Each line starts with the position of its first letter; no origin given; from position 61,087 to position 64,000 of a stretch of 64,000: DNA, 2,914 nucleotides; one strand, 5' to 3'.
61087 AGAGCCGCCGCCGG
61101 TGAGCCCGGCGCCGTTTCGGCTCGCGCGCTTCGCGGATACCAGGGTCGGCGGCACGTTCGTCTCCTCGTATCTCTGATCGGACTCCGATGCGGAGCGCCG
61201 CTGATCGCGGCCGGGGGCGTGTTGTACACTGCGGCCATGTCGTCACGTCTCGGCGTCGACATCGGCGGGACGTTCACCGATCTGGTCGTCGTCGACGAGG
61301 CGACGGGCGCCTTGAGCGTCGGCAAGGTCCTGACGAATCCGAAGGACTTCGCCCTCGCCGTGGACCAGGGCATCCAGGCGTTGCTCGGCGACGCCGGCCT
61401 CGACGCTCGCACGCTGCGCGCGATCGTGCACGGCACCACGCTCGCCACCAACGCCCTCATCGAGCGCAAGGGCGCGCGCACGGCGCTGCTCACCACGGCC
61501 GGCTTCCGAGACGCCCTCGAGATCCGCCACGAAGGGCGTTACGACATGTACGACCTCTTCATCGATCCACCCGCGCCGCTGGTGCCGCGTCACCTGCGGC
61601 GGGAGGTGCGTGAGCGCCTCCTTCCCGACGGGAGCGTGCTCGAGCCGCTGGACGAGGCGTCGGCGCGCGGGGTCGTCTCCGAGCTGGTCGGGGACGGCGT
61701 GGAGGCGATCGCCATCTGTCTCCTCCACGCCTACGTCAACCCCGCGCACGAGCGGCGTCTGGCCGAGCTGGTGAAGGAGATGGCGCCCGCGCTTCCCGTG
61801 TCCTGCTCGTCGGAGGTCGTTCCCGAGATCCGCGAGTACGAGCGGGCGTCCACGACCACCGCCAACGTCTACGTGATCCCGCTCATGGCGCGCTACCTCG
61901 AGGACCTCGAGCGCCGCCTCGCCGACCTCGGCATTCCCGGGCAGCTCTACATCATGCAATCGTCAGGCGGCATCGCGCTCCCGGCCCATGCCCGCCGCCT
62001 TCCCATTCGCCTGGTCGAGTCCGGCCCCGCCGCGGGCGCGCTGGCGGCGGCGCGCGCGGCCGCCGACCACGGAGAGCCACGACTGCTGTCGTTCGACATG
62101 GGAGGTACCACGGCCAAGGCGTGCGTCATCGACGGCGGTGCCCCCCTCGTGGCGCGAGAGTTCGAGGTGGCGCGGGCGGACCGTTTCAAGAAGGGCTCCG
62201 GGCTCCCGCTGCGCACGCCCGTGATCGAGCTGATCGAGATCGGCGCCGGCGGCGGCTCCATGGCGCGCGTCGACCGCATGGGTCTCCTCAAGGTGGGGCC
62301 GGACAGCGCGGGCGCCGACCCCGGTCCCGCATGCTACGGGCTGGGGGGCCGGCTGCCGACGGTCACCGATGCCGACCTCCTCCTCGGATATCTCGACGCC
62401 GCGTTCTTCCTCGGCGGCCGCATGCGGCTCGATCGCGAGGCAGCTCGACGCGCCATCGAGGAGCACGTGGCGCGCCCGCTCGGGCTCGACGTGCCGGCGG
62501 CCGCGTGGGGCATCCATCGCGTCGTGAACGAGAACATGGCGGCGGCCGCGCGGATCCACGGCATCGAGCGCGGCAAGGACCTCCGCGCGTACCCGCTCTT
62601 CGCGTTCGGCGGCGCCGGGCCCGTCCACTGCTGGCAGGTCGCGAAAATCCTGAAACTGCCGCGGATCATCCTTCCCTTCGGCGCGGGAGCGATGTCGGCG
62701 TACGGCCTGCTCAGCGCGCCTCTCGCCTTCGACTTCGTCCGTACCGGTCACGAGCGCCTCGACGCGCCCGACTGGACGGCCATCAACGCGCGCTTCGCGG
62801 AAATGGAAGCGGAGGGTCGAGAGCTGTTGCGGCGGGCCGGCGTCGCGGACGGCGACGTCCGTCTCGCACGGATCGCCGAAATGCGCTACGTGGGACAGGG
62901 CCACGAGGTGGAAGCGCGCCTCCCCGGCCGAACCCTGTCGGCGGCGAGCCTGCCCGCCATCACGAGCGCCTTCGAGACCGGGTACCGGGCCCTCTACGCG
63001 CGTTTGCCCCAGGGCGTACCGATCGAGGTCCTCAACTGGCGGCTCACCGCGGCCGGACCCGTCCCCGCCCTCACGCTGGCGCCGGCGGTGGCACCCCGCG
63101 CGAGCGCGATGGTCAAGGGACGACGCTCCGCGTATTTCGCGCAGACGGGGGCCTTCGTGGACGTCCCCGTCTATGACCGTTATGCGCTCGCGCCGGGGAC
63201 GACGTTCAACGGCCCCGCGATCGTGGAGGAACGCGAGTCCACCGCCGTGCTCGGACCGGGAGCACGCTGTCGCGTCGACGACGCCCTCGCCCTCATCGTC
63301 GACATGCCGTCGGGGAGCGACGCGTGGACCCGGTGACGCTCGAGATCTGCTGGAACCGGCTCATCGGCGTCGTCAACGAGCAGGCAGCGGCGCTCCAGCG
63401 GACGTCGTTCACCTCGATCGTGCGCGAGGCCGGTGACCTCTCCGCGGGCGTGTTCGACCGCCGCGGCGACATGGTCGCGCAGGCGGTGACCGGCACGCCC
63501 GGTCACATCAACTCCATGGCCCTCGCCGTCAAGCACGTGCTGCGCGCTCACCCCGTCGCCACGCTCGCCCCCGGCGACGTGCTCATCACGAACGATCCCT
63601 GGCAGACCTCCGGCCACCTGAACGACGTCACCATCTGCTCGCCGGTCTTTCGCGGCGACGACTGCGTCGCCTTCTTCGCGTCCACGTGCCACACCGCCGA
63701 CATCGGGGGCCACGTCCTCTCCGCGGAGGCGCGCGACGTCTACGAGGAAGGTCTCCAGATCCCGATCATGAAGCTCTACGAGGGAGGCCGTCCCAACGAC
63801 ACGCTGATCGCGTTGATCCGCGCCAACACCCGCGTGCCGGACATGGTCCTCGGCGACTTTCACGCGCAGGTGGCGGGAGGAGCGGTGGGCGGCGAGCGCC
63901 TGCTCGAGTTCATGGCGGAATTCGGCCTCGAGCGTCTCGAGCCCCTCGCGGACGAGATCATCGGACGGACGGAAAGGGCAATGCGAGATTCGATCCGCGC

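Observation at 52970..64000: Eleven-gene uptake-to-catabolism chain: Liv-type ABC transporter translationally fused to MaoC, OCD-family, MOSC, DAO-family oxidase and hydantoinase A/B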

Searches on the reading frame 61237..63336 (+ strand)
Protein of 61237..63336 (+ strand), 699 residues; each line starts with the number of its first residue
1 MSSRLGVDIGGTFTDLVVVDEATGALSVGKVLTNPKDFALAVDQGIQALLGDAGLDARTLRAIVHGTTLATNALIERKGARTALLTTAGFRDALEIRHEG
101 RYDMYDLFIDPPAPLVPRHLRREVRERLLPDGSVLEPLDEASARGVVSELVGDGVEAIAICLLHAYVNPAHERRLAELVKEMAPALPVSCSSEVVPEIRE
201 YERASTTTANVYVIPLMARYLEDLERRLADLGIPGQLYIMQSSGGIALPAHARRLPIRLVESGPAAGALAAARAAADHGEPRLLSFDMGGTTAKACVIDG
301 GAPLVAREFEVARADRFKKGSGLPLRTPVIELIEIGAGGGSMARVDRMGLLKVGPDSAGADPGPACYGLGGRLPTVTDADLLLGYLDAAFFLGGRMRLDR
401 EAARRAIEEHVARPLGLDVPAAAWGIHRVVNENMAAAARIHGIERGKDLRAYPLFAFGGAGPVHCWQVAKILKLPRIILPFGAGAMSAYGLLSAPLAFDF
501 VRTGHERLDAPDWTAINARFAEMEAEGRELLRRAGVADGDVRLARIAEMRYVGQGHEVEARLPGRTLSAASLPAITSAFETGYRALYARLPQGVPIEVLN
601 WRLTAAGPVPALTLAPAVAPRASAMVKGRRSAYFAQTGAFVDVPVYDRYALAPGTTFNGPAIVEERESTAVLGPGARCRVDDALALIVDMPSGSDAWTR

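Call 8: search_protein_families(library=pfam, proteins=[window:61237-63336:+])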
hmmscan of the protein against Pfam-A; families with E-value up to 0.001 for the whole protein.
window:61237-63336:+ (699 aa): 4 families
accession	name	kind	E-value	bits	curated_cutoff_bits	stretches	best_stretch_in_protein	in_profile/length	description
PF01968.24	Hydantoinase_A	-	4.1e-83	279.4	22.9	1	203-497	1-288/291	Hydantoinase/oxoprolinase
PF05378.19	Hydant_A_N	-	5.7e-54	182.9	25.2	1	4-182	1-175/176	Hydantoinase/oxoprolinase N-terminal region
PF19278.4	Hydant_A_C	-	3e-16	59.8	21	1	514-682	12-184/193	Hydantoinase/oxoprolinase C-terminal domain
PF01869.26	BcrAD_BadFG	-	0.00069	19.6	31.5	0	5-69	1-71/271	BadF/BadG/BcrA/BcrD ATPase family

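Call 9: search_protein_families(library=ncbifam, proteins=[window:61237-63336:+])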
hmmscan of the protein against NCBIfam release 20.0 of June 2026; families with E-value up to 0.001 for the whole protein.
window:61237-63336:+ (699 aa): 3 families
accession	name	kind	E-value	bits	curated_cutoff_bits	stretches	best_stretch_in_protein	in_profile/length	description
NF050156.1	CapLactmsAlpCapA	equivalog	4e-167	557.5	1000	1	4-683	2-680/689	caprolactamase subunit alpha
NF042975.2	AcphenoCarb_ApcC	equivalog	1.7e-87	294.3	1500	1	5-686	11-708/733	acetophenone carboxylase subunit gamma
NF042960.1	AcphenoCarb_ApcA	equivalog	3e-63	214.1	1250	1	6-682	5-649/658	acetophenone carboxylase subunit alpha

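Call 10: find_encoding_contigs(protein=window:61237-63336:+, flank=10000, max_places=6)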
Protein window:61237-63336:+ (699 aa): no gene with exactly this product is on record in the collection.

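Call 16: search_solved_structures(query=window:61237-63336:+, max_evalue=0.00001)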
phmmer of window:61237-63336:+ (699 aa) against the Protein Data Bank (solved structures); distinct sequences matched with E-value up to 0.00001: 6.
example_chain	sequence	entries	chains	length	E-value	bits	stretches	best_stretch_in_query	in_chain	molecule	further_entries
7hk5_A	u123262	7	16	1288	1.5e-124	420.3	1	3-692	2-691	N-methylhydantoinase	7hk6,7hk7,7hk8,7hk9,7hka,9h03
6yra_A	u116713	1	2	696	6.1e-117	395.2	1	3-683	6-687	5-oxoprolinase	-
5l9w_B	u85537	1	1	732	3.5e-89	303.5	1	5-686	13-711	Acetophenone carboxylase gamma subunit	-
5m45_B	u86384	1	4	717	4.7e-67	230.3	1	5-677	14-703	Acetone carboxylase beta subunit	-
5svb_B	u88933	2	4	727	6.8e-67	229.8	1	5-677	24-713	Acetone carboxylase beta subunit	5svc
5l9w_b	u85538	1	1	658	7.2e-47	163.6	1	6-682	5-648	Acetophenone carboxylase alpha subunit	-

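Call 17: find_related_loci(query=window:61237-63336:+, collection=genome_contigs, flank=10000)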
Query window:61237-63336:+ (699 aa) in genome_contigs; peptide patterns used: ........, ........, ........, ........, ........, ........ (x = any residue, [..] = any of these).
446 stretches matched a pattern; 285 encode a relative of the query (tblastn E <= 1e-3); the best 80 are kept; 80 distinct loci.
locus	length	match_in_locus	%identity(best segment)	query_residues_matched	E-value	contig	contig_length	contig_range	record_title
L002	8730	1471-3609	80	1-698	0e+0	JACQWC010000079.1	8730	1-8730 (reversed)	MAG: Candidatus Rokuibacteriota bacterium isolate NC_groundwater_1479_Ag_S-0.65um_71_44 S_p65_S5_coassembly_k141_1791669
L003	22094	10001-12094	81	1-692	0e+0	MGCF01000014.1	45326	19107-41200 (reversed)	MAG: Candidatus Rokubacteria bacterium RIFCSPLOWO2_02_FULL_73_56 rifcsplowo2_02_scaffold_1231, whole genome shotgun sequ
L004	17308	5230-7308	81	1-690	0e+0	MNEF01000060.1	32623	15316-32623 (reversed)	MAG: Candidatus Rokubacteria bacterium 13_1_40CM_69_27 13_1_40cm_scaffold_52, whole genome shotgun sequence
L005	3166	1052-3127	80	1-691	0e+0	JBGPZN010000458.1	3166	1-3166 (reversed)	MAG: Candidatus Methylomirabilia bacterium isolate OBJ1_062018_070_24 k141_1722329_length_3166_cov_13.3210, whole genome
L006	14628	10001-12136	77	3-690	0e+0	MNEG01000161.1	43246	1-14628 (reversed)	MAG: Candidatus Rokubacteria bacterium 13_1_40CM_68_15 13_1_40cm_scaffold_802, whole genome shotgun sequence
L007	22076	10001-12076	78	1-691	0e+0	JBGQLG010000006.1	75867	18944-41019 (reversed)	MAG: Candidatus Methylomirabilia bacterium isolate OBJ2_061818_050_43 k141_206967_length_75867_cov_26.1984, whole genome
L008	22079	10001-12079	79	1-690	0e+0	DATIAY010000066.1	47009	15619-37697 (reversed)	MAG TPA_asm: Candidatus Methylomirabilota bacterium isolate SMAG_U16276 k141_297262, whole genome shotgun sequence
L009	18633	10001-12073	80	1-689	0e+0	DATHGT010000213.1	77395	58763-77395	MAG TPA_asm: Candidatus Acidoferrum sp. isolate SMAG_U12481 k141_151299, whole genome shotgun sequence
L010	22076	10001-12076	79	1-691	0e+0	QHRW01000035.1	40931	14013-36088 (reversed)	MAG: Candidatus Rokuibacteriota bacterium isolate AR5 14_1009_16_40cm_scaffold_1590_curated, whole genome shotgun sequen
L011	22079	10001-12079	79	1-690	0e+0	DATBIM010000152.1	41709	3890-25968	MAG TPA_asm: Candidatus Methylomirabilota bacterium isolate SMAG_U3894 k141_4639388, whole genome shotgun sequence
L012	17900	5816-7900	79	1-692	0e+0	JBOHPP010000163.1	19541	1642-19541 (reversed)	MAG: Candidatus Rokuibacteriota bacterium isolate M3-S_metawrap_bin.167 k127_1727001, whole genome shotgun sequence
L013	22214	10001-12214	75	1-692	0e+0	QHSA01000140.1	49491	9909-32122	MAG: Candidatus Rokuibacteriota bacterium isolate AR41 14_0929_12_30cm_scaffold_472_curated, whole genome shotgun sequen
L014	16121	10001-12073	79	1-691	0e+0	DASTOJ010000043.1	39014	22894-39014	MAG TPA_asm: Candidatus Methylomirabilota bacterium isolate SMAG_U2167 k141_1257789, whole genome shotgun sequence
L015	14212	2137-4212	79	1-692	0e+0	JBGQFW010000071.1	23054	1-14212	MAG: Candidatus Methylomirabilia bacterium isolate OBJ2_061818_090_42 k141_1540999_length_23054_cov_16.0096, whole genom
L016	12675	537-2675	76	1-689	0e+0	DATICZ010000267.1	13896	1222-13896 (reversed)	MAG TPA_asm: Gemmatimonadales bacterium isolate SMAG_U16330 k141_2355681, whole genome shotgun sequence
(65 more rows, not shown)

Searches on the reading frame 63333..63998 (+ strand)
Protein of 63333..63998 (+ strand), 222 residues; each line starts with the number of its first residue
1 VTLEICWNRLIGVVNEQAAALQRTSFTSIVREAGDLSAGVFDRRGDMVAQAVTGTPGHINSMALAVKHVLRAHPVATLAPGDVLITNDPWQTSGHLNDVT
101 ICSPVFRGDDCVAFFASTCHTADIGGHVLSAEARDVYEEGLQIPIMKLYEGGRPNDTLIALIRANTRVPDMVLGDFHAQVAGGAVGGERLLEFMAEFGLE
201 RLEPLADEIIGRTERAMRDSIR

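Call 53: search_protein_families(library=pfam, proteins=[window:63333-63998:+], max_evalue=0.00001)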
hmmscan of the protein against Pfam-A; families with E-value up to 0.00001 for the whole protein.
window:63333-63998:+ (222 aa): 1 family
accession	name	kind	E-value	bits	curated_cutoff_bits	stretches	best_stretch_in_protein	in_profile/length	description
PF02538.19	Hydantoinase_B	-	1.3e-73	248.7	26.8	1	2-222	4-226/519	Hydantoinase B/oxoprolinase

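Call 59: search_solved_structures(query=window:63333-63998:+, max_evalue=0.00001, show_alignments=2)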
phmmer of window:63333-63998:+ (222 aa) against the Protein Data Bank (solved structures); distinct sequences matched with E-value up to 0.00001: 3.
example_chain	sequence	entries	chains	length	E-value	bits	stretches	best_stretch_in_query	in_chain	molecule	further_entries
7hk5_A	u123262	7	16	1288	3.1e-26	95.2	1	9-221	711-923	N-methylhydantoinase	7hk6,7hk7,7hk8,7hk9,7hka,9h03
6yra_B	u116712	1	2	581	1.4e-23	86.5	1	8-221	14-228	Hydantoinase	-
5l9w_A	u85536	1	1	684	1.8e-09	40.4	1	29-209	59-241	Acetophenone carboxylase delta subunit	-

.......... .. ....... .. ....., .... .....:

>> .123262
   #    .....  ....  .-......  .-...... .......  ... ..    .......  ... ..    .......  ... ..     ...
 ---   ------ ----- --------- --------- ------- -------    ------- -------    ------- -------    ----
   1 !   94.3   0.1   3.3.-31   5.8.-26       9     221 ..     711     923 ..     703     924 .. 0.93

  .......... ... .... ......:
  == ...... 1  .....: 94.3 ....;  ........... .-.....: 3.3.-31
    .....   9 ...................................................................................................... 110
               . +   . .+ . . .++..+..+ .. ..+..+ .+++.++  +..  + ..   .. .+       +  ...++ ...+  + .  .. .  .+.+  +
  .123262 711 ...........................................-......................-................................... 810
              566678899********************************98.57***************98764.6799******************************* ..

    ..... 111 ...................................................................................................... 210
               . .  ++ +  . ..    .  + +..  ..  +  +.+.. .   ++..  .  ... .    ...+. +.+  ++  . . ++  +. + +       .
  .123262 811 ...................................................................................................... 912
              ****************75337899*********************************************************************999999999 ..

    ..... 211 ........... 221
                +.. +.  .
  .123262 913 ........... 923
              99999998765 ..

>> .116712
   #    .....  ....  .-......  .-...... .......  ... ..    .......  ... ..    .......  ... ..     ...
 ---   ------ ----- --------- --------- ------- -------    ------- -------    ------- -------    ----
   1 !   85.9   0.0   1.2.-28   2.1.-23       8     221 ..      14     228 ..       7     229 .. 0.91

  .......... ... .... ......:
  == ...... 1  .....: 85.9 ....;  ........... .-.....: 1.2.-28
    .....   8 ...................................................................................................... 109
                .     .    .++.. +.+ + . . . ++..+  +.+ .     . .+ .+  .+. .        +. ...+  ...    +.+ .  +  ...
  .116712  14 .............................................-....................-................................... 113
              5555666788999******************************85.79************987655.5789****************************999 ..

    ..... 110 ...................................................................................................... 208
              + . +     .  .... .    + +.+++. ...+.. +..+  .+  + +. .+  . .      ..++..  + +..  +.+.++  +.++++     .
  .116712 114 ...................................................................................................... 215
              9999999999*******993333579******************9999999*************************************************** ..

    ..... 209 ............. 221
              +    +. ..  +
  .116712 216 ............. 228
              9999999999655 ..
